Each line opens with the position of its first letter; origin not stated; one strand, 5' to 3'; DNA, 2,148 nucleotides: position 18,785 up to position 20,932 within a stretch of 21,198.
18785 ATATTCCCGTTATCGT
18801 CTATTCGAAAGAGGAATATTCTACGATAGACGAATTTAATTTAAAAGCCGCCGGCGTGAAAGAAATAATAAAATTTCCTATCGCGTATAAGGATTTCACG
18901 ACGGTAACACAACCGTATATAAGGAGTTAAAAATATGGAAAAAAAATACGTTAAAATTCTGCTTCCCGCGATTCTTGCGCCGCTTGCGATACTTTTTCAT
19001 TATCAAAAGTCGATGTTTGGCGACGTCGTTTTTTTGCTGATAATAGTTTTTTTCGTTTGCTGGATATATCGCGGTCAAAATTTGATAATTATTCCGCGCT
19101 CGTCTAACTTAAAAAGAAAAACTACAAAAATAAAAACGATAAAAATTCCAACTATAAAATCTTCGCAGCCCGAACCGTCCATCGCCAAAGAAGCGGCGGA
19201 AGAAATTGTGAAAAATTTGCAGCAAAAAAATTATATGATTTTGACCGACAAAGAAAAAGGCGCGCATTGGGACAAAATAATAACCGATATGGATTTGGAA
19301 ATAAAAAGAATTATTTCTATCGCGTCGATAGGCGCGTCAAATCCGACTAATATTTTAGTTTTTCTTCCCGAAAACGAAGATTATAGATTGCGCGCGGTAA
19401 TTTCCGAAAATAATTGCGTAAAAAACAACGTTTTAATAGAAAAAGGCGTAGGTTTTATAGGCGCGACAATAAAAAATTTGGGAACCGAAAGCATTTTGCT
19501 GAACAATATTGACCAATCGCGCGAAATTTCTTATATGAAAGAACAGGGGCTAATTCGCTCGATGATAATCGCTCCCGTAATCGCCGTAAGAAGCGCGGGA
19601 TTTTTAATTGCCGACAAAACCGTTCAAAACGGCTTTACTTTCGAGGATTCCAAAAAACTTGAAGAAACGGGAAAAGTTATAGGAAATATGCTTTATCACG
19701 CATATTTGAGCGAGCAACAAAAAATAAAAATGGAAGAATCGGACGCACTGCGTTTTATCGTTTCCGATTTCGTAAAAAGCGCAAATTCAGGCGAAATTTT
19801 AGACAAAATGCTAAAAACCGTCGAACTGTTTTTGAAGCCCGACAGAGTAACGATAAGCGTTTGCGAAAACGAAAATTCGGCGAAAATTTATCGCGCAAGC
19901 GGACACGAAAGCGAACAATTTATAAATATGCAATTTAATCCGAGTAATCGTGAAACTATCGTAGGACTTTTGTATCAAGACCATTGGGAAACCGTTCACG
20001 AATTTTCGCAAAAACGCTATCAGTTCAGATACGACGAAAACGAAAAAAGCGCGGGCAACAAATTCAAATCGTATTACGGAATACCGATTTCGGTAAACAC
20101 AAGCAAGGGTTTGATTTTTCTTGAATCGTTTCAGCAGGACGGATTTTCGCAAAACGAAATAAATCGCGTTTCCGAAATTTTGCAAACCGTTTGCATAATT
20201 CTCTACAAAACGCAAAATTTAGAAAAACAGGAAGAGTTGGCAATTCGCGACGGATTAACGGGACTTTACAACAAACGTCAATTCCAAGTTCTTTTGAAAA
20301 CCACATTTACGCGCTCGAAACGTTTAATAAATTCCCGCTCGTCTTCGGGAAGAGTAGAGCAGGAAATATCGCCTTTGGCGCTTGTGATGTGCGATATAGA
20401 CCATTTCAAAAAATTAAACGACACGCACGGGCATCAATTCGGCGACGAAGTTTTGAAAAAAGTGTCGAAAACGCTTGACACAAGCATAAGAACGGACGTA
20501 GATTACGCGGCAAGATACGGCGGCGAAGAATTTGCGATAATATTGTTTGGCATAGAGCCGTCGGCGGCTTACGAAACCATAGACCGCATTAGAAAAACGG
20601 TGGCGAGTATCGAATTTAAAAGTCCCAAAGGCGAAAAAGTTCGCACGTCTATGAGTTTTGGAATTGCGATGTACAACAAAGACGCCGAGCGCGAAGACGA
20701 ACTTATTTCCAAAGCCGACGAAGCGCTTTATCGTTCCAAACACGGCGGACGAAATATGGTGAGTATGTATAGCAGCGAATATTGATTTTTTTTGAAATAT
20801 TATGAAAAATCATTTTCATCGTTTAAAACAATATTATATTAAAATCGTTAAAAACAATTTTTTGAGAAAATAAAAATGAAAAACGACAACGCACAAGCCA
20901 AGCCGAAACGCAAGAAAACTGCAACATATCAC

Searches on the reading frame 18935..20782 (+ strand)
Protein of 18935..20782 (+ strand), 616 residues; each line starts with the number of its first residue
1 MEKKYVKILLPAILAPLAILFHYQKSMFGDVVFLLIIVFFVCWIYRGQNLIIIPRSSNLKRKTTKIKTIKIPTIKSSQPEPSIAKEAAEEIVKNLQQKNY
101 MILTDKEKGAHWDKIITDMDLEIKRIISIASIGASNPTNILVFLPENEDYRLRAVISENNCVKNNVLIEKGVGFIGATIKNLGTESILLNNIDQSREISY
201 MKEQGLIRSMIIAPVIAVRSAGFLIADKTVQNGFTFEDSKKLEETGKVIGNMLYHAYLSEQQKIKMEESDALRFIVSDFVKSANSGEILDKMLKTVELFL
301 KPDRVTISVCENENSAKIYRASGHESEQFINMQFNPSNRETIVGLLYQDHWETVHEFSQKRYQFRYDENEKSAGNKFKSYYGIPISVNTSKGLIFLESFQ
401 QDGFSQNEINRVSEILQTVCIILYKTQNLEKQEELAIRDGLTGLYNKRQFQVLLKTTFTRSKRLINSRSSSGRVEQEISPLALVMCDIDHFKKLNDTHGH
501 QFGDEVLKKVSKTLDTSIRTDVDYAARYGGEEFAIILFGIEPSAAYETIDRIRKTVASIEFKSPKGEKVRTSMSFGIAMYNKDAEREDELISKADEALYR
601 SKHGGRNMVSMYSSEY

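Call 14: search_protein_families(library=ncbifam, proteins=[window:18935-20782:+], max_evalue=0.001)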
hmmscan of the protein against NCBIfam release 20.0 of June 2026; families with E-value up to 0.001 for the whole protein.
window:18935-20782:+ (616 aa): 21 families
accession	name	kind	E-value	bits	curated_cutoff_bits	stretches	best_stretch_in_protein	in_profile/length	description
NF007135.0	PRK09581.1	equivalog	5.4e-47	160.6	474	1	427-611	283-454/457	PleD family two-component system response regulator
TIGR00254.1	GGDEF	domain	3e-45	153.9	37.4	1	433-611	2-166/168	diguanylate cyclase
NF038266.1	diguan_SiaD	equivalog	4.5e-40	137.6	290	1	392-608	55-251/252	biofilm regulation diguanylate cyclase SiaD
NF041606.1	dguan_cyc_DgcA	equivalog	3.5e-38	131.4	370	1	392-611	136-338/340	diguanylate cyclase DgcA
NF007380.0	PRK09894.1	equivalog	1.4e-36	126.3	256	1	460-613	138-288/296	diguanylate cyclase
NF007423.1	PRK09966.1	equivalog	1.4e-33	116.4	325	1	434-602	237-390/390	diguanylate cyclase DgcN/YfiN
NF047654.1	DiguCycDgcRLepto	equivalog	2.4e-33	115.3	500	1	430-609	127-293/295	diguanylate cyclase DgcR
NF051473.1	DigCycDgcsShew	equivalog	4.3e-30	105.1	400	1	400-609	99-288/291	diguanylate cyclase DgcS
NF007599.0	PRK10245.1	equivalog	3.1e-29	101.6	402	1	432-608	206-366/371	diguanylate cyclase AdrA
NF007298.0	PRK09776.1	equivalog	7.5e-27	93.6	1135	1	435-614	683-847/1111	diguanylate cyclase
NF040885.1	diguan_DgcJ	equivalog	1.9e-26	92.9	500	1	415-606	317-490/493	diguanylate cyclase DgcJ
NF011955.1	PRK15426.1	equivalog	3.5e-26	91.5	408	1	458-612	413-561/564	cellulose biosynthesis regulator diguanylate cyclase DgcQ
NF045675.1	PhdiestaseDibA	equivalog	1e-24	86.8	980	1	433-615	200-367/623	phosphodiesterase DibA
NF047872.1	GGDEF_GdpS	equivalog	2.9e-22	79.3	400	1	433-610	184-348/355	GGDEF domain-containing protein GdpS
NF007474.0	PRK10060.1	equivalog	2.4e-21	75.6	782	1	381-615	183-398/663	cyclic di-GMP phosphodiesterase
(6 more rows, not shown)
